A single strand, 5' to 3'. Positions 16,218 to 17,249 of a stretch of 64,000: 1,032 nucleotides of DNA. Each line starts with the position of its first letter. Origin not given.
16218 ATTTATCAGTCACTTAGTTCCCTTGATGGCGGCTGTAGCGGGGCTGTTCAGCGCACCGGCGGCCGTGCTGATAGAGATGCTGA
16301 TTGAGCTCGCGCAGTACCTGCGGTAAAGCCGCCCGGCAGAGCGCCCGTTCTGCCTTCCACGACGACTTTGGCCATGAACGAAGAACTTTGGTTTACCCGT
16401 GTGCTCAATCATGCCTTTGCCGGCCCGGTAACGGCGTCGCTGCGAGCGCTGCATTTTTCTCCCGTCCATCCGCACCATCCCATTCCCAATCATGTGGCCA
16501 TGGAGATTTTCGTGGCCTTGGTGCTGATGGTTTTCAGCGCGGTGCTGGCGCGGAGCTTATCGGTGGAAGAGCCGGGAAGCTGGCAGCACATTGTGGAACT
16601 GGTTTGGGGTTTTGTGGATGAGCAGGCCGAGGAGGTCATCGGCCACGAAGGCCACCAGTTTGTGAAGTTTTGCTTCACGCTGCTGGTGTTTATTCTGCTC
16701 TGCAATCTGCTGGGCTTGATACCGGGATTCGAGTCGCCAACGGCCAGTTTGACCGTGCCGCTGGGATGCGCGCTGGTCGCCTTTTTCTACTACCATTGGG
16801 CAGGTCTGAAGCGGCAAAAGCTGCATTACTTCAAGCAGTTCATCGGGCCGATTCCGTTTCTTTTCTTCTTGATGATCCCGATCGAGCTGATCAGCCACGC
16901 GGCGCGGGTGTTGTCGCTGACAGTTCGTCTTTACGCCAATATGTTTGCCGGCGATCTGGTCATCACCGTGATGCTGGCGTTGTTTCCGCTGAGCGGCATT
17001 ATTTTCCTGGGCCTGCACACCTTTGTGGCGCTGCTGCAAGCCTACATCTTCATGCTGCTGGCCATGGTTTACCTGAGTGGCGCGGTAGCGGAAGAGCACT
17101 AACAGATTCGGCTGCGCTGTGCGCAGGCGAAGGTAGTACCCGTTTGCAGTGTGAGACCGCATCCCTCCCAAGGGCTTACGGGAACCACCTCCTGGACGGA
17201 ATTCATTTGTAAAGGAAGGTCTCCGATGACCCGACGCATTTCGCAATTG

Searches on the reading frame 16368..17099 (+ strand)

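Call 67: search_protein_families(library=ncbifam, proteins=[window:16368-17099:+], max_evalue=1e-10)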
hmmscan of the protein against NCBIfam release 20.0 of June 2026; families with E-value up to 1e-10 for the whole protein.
window:16368-17099:+ (244 aa): 14 families
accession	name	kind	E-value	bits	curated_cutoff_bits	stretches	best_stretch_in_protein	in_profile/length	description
NF004481.0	PRK05815.2-3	equivalog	2.7e-51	174.4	227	1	43-243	22-221/225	F0F1 ATP synthase subunit A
TIGR01131.1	ATP_synt_6_or_A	equivalog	1.3e-40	139.7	102.6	1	45-239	15-226/227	F0F1 ATP synthase subunit A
NF009954.0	PRK13420.1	equivalog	1.8e-39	135.8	272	1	39-241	19-218/229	F0F1 ATP synthase subunit A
NF004482.0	PRK05815.2-4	equivalog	6.6e-39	134.1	225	1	44-244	33-252/252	F0F1 ATP synthase subunit A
NF009955.0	PRK13421.1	equivalog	1.3e-37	129.5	302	1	38-243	18-220/231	F0F1 ATP synthase subunit A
TIGR03306.1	altF1_A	exception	4.9e-34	117.8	302.1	1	45-239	22-215/217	alternate F1F0 ATPase, F0 subunit A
NF004479.0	PRK05815.1-4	equivalog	4.1e-30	104.8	268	1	42-244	19-238/238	F0F1 ATP synthase subunit A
NF004486.0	PRK05815.3-4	equivalog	3e-29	102.4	272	1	31-240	17-223/224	F0F1 ATP synthase subunit A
NF004485.0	PRK05815.3-3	equivalog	1.2e-27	97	249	1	43-206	29-195/281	F0F1 ATP synthase subunit A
NF009953.0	PRK13419.1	equivalog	1.6e-27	96.7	460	1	40-243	110-333/346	F0F1 ATP synthase subunit A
NF004477.0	PRK05815.1-1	equivalog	3.1e-25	89.2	280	1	124-241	140-266/268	F0F1 ATP synthase subunit A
NF004484.0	PRK05815.3-2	equivalog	1.5e-24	87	234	1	39-236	19-220/226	F0F1 ATP synthase subunit A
NF004487.0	PRK05815.3-5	equivalog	2.5e-20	72.9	224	1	47-205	36-182/269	F0F1 ATP synthase subunit A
NF009952.0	PRK13417.1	equivalog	3.8e-15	56.1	531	0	124-237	218-346/352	F0F1 ATP synthase subunit A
